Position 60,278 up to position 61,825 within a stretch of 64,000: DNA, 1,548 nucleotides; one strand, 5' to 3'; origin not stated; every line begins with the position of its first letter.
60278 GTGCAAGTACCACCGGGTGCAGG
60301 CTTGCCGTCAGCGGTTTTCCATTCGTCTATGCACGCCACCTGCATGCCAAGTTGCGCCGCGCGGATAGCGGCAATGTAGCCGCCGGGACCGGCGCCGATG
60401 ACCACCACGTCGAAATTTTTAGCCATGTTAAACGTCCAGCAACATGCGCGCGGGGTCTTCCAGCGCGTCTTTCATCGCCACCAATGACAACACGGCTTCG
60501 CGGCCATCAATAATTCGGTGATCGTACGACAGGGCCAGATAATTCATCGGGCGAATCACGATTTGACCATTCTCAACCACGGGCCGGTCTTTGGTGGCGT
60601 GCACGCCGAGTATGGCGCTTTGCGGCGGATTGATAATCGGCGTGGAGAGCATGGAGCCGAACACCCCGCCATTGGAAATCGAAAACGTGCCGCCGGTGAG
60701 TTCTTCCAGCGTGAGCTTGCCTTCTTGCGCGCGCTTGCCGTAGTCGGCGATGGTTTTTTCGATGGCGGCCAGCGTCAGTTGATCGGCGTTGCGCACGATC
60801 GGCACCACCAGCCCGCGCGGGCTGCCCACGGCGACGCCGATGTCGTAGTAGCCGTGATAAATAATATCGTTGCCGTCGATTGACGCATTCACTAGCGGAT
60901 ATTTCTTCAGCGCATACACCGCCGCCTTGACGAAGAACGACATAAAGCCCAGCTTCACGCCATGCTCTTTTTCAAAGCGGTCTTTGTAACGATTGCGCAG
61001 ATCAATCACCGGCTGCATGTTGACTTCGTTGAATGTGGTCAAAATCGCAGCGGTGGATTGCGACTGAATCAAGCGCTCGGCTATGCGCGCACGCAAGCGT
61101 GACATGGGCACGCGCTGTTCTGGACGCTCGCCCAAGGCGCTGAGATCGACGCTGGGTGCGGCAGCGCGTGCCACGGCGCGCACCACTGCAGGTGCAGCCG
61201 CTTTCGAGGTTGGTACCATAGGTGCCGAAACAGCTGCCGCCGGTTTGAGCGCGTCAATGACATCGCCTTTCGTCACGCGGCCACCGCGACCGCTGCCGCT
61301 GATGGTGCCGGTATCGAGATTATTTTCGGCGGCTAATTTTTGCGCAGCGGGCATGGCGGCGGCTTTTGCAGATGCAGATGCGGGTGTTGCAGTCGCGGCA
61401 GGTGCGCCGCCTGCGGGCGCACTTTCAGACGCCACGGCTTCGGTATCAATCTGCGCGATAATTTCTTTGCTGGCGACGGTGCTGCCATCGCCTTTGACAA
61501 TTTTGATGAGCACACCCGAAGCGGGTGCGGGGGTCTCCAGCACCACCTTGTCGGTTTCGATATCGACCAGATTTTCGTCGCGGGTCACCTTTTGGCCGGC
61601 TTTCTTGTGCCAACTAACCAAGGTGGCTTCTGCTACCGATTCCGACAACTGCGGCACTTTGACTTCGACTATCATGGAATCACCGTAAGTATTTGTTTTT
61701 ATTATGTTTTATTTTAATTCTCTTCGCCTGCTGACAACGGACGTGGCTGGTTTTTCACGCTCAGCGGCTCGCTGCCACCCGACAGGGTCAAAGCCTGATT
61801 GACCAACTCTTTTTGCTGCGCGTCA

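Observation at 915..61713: Dispersed A+T-rich element with an IHF-consensus core marks gene junctions across the window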

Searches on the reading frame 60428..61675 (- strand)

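Call 12: search_protein_families(library=pfam, proteins=[window:60428-61675:-])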
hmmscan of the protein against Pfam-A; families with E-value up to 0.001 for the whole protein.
window:60428-61675:- (415 aa): 3 families
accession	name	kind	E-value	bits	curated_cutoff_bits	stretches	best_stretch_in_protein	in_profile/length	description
PF00198.28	2-oxoacid_dh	-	4.6e-84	281.9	23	1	184-413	2-232/232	2-oxoacid dehydrogenases acyltransferase (catalytic domain)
PF00364.28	Biotin_lipoyl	-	3.4e-16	59.3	22.1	1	4-76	2-73/73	Biotin-requiring enzyme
PF02817.22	E3_binding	-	5.5e-12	46.1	23.7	1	107-139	3-35/36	e3 binding domain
